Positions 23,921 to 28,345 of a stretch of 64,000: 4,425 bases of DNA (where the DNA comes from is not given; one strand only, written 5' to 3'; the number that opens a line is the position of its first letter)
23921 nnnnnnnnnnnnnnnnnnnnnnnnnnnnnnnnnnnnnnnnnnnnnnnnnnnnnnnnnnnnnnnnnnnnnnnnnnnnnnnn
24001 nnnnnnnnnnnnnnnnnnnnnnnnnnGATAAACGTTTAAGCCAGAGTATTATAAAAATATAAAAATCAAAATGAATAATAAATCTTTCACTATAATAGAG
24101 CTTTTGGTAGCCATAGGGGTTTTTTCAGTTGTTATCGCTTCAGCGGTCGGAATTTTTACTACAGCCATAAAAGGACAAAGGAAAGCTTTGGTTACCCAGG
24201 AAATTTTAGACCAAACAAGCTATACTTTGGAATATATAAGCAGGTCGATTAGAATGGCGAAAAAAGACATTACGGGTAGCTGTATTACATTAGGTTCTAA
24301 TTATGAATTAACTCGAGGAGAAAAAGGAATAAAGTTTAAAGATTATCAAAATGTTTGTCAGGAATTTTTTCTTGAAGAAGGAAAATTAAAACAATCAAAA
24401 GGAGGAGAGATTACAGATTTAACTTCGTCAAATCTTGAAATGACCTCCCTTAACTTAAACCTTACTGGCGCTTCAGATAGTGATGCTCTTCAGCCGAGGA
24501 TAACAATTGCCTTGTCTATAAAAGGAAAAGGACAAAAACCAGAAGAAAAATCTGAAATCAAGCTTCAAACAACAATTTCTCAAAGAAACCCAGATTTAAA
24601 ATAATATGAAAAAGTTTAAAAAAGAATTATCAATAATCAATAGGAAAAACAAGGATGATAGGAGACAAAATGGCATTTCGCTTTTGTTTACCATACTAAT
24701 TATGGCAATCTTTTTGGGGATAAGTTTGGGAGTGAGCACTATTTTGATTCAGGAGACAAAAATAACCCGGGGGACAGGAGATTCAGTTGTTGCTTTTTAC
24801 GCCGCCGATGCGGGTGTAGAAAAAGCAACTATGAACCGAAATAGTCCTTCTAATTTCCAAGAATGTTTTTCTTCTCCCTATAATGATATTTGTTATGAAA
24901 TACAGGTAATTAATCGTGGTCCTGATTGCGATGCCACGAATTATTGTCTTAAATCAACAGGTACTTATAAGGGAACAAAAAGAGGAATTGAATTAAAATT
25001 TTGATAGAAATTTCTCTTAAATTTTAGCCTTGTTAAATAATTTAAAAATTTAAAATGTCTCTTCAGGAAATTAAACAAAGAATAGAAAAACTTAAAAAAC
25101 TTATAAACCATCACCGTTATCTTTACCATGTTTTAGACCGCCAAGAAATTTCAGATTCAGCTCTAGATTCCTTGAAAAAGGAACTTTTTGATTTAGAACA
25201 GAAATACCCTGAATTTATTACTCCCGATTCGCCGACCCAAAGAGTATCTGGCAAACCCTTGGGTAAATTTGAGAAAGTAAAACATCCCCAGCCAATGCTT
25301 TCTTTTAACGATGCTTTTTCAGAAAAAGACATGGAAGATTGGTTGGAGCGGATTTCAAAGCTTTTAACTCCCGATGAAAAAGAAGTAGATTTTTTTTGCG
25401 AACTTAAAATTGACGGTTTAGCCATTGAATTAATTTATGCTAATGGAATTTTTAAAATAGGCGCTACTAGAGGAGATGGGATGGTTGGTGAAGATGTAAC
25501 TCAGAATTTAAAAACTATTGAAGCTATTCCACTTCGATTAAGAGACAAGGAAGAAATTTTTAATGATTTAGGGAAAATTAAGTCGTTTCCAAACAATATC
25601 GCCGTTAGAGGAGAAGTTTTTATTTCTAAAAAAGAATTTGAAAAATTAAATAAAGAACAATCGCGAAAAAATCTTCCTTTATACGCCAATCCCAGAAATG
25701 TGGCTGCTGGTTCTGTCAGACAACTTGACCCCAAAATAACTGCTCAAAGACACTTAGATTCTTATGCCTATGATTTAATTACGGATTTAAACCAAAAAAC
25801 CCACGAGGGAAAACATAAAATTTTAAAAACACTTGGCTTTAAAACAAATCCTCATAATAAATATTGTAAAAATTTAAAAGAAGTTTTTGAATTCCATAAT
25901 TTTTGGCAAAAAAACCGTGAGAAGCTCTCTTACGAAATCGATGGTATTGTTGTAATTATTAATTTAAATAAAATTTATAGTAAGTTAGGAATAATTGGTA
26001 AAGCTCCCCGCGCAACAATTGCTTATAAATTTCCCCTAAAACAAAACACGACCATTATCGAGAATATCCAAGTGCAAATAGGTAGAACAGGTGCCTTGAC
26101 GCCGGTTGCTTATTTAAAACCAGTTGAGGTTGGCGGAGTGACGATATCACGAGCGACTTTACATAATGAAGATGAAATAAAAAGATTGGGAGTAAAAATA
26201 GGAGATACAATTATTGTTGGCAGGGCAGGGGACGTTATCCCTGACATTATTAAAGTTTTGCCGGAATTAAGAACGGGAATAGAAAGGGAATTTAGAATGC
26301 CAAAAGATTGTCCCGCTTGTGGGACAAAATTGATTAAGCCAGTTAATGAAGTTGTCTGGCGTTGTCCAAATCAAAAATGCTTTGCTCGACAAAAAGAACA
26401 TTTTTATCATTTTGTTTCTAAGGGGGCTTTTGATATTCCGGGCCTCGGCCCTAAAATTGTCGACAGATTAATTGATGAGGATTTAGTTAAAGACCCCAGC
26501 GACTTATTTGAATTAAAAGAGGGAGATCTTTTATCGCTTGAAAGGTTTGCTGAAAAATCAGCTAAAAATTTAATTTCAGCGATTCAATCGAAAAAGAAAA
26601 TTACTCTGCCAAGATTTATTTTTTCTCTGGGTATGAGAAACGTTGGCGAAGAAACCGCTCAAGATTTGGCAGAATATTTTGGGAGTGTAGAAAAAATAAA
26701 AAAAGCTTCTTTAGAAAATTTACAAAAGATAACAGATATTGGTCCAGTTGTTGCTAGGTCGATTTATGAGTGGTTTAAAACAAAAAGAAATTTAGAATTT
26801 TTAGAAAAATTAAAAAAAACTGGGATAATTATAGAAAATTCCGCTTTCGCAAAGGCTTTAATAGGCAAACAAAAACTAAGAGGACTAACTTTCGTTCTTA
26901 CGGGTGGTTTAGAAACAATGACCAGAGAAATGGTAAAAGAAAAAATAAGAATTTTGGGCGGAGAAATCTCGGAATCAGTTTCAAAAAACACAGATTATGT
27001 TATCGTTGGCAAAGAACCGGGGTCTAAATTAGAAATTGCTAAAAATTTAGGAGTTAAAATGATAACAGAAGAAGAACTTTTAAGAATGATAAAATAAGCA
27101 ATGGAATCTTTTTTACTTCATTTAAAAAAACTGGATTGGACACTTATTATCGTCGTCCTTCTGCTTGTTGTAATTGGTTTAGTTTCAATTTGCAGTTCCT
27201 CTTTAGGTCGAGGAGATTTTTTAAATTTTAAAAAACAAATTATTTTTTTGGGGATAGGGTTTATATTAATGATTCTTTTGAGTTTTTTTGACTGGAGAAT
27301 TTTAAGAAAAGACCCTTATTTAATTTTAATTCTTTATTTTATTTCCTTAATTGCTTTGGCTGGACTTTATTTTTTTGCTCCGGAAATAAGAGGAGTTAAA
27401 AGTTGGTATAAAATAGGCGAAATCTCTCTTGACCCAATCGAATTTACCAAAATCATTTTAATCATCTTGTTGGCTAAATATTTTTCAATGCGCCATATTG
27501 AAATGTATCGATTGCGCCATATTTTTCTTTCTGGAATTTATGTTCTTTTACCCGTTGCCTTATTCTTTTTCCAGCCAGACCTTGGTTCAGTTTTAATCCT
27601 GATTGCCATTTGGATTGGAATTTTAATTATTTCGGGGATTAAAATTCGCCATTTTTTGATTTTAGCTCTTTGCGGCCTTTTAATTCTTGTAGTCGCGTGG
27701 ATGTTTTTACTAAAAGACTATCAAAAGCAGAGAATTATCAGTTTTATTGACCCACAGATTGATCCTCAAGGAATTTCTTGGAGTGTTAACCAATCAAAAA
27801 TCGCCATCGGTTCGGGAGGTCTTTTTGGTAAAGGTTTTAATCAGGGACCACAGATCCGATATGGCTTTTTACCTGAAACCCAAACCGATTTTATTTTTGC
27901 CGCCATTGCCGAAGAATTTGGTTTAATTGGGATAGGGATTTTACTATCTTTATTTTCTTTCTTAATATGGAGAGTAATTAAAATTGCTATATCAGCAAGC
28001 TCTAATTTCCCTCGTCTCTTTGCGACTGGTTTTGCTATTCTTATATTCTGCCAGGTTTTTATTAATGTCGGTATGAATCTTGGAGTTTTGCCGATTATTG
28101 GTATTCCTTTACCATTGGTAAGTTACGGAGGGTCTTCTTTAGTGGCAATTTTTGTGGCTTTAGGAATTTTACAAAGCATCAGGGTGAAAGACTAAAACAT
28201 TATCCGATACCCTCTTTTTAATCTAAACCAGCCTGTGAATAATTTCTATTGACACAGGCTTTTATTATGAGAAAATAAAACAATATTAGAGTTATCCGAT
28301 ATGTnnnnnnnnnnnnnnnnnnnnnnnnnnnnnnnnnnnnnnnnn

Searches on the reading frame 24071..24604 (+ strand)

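Call 43: search_protein_families(library=pfam, proteins=[window:24071-24604:+], max_evalue=0.001)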
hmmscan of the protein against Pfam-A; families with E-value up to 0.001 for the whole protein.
window:24071-24604:+ (177 aa): 1 family
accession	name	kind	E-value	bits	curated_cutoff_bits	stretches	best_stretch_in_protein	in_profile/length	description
PF07963.17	N_methyl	-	9.7e-06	25.4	21.2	1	2-25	3-26/27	Prokaryotic N-terminal methylation motif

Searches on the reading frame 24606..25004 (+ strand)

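Call 43: search_protein_families(library=pfam, proteins=[window:24606-25004:+], max_evalue=0.001)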
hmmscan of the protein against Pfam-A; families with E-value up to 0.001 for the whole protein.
window:24606-25004:+ (132 aa): 1 family
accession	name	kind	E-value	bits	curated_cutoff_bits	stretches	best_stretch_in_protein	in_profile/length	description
PF14341.11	PilX_N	-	4.1e-06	27.1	25.5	1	23-72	2-51/51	PilX N-terminal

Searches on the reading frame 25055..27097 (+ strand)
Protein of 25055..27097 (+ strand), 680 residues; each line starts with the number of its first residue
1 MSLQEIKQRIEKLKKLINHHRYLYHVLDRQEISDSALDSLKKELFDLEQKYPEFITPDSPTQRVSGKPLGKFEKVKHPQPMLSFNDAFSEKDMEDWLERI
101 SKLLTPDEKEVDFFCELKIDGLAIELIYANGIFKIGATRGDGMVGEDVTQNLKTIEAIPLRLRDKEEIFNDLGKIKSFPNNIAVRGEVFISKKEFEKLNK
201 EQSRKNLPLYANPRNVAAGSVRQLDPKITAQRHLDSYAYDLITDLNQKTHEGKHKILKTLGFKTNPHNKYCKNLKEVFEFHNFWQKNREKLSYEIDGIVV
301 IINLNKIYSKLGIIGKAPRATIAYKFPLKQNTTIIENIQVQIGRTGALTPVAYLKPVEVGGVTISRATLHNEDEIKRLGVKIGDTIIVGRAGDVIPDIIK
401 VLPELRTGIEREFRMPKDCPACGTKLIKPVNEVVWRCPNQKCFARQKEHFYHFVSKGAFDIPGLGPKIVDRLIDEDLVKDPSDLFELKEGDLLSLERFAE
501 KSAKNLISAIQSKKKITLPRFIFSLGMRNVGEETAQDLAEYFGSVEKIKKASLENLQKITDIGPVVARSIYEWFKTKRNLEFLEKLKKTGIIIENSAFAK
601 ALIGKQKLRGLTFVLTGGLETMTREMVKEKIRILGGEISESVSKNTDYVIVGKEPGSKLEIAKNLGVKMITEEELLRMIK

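Call 44: search_protein_families(library=pfam, proteins=[window:25055-27097:+], max_evalue=0.001)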
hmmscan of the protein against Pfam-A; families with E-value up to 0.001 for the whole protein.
window:25055-27097:+ (680 aa): 9 families
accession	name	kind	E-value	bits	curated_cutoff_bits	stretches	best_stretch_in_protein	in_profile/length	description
PF01653.23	DNA_ligase_aden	-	1.4e-84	284.1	27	1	71-327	3-251/253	NAD-dependent DNA ligase adenylation domain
PF03120.22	DNA_ligase_OB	-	2.1e-32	111.3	32.9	1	332-408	1-77/79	NAD-dependent DNA ligase OB-fold domain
PF12826.13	HHH_2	-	6.5e-23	81.1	27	1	520-581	1-62/64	Helix-hairpin-helix motif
PF00533.33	BRCT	-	5.2e-16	59.1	21.3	1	607-679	5-78/78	BRCA1 C Terminus (BRCT) domain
PF14520.12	HHH_5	-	2.2e-14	54.1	27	2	526-572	6-53/57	Helix-hairpin-helix domain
PF03119.21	DNA_ligase_ZBD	-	1.8e-09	37.7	25.8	1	419-442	2-25/27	NAD-dependent DNA ligase C4 zinc finger domain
PF22745.1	Nlig-Ia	-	3.6e-08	34.4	27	1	6-56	2-52/92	DNA ligase-like, N-terminal NAD+-binding domain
PF00633.29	HHH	-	1.3e-06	28.4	24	1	544-572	1-29/30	Helix-hairpin-helix motif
PF12738.14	PTCB-BRCT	-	1e-05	25.9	22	1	616-671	5-60/63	twin BRCT domain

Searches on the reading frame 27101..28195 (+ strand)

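Call 44: search_protein_families(library=pfam, proteins=[window:27101-28195:+], max_evalue=0.001)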
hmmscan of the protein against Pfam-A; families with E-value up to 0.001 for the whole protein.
window:27101-28195:+ (364 aa): 1 family
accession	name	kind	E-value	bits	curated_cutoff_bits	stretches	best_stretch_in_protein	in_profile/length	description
PF01098.24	FTSW_RODA_SPOVE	-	2e-97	326.9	26.4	1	14-362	3-352/356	Cell cycle protein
